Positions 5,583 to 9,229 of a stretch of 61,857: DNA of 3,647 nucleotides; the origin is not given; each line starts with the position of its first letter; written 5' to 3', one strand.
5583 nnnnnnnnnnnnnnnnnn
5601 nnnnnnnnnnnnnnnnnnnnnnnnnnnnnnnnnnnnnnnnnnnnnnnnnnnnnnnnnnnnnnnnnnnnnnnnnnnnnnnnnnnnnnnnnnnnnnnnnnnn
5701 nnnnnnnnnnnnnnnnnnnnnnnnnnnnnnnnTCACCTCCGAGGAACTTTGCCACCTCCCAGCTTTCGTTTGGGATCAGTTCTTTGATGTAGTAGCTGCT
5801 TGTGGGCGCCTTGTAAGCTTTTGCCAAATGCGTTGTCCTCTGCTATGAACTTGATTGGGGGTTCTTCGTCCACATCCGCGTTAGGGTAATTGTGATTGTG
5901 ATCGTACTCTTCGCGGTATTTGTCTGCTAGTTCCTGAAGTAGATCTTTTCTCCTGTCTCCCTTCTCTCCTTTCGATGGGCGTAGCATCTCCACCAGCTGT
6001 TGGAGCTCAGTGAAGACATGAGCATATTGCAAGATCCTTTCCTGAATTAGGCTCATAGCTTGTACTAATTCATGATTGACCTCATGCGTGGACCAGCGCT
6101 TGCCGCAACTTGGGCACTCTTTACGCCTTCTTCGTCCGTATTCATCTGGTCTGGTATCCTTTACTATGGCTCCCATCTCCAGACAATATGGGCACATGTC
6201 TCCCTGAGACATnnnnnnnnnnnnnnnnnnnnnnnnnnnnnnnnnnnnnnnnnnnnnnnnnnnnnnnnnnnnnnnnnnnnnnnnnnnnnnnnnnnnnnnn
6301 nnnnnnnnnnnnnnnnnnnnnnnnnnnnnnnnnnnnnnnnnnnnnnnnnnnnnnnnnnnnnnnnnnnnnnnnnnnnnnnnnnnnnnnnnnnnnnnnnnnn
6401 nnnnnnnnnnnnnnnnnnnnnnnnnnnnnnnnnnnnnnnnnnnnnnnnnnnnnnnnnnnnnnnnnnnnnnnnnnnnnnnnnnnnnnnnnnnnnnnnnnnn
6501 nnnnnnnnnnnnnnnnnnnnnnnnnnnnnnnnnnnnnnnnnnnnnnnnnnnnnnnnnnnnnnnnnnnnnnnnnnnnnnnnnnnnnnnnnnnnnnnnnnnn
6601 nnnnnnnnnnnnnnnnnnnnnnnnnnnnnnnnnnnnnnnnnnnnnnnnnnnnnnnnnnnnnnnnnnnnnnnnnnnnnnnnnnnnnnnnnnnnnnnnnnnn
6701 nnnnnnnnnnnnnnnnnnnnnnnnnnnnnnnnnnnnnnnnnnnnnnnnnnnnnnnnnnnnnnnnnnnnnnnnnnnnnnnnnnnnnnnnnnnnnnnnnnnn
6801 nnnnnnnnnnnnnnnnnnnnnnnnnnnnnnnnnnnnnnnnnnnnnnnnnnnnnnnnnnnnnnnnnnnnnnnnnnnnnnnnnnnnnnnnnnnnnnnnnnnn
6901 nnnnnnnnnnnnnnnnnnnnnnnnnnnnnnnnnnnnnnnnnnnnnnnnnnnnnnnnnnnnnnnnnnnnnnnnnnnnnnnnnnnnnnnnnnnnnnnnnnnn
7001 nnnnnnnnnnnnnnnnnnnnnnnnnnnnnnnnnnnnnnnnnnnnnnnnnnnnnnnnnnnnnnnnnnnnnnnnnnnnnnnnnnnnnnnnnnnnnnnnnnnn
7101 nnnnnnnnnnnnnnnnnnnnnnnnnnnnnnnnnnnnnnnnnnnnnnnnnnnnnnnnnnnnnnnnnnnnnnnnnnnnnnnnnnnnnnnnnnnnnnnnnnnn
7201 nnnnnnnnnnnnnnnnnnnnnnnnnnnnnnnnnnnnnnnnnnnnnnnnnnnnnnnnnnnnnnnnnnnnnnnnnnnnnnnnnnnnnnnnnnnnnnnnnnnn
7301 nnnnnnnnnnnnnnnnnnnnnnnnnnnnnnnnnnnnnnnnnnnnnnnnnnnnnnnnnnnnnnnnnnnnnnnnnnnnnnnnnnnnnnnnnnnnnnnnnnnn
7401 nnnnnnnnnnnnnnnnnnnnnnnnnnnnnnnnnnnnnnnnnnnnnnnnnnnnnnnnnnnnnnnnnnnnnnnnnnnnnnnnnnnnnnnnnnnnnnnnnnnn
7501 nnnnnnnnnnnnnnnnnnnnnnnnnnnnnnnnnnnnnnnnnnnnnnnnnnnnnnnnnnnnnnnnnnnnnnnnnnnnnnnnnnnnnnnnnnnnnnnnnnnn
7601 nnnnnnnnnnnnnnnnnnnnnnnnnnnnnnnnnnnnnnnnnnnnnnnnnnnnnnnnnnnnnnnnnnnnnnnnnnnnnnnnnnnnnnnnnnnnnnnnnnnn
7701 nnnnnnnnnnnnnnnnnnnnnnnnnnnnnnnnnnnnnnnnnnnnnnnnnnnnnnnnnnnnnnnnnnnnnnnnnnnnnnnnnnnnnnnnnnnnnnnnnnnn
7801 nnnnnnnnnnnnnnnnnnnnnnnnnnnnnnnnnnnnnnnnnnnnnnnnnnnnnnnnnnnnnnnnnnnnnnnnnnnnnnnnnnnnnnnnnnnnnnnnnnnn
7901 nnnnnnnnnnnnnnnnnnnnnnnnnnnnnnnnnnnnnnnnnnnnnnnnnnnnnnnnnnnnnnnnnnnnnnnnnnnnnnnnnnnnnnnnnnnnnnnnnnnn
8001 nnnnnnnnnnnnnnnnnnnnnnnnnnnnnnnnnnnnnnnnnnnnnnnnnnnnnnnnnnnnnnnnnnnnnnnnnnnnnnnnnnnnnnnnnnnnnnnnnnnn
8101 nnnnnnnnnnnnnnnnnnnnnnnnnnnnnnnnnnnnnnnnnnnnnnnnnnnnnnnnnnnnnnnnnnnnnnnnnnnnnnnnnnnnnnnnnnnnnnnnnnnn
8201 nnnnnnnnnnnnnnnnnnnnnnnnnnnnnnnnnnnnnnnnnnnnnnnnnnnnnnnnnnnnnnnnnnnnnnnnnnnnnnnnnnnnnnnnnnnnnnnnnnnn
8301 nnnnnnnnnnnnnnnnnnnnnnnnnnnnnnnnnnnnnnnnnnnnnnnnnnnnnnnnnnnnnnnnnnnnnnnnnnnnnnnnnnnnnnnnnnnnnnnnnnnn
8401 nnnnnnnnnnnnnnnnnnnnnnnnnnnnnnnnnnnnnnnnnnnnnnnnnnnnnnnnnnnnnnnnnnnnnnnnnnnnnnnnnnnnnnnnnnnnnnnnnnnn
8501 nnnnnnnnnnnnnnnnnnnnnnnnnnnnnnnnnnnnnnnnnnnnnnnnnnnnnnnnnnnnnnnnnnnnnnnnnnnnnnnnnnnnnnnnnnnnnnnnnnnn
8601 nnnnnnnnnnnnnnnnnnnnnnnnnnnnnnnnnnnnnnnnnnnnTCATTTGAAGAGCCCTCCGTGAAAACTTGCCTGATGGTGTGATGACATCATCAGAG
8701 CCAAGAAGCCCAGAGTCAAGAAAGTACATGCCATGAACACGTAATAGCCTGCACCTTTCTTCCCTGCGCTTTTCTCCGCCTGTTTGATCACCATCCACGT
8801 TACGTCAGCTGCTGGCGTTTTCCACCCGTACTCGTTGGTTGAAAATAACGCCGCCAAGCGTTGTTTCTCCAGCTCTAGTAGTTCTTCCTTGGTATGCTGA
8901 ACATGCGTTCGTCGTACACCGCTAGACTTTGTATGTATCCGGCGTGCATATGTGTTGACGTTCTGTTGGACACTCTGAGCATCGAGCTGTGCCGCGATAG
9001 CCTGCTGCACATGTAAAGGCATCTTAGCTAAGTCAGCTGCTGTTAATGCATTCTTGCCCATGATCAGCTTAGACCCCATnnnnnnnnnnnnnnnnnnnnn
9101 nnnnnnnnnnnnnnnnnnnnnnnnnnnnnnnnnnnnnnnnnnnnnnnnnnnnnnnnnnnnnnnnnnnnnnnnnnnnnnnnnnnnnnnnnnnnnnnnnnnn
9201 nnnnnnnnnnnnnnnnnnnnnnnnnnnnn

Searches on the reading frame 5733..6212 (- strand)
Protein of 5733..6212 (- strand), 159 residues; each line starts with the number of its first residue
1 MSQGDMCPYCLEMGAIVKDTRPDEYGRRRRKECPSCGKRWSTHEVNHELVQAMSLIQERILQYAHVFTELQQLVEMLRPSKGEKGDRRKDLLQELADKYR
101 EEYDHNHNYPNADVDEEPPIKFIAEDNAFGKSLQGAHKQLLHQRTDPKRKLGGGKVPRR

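Call 52: search_protein_families(library=pfam, proteins=[window:5733-6212:-], max_evalue=0.1)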
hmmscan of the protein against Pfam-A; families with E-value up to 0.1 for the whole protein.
window:5733-6212:- (159 aa): 2 families
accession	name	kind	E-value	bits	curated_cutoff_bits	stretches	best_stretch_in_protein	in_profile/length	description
PF22811.2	Zn_ribbon_NrdR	-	2.3e-10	40.7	27.2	1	7-44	3-42/42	Transcriptional repressor NrdR-like, N-terminal domain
PF23969.1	DUF7296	-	0.041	14.9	27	1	29-61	51-83/115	Domain of unknown function (DUF7296)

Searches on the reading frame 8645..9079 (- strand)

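Call 52: search_protein_families(library=pfam, proteins=[window:8645-9079:-], max_evalue=0.1)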
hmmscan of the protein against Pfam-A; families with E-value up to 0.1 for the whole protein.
window:8645-9079:- (144 aa): 1 family
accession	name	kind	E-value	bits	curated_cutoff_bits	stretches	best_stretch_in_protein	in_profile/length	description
PF25791.1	BREX_BrxC_wHTH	-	0.019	15.3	27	0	60-99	47-84/126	BREX ATP-binding protein BrxC winged helix-turn-helix domain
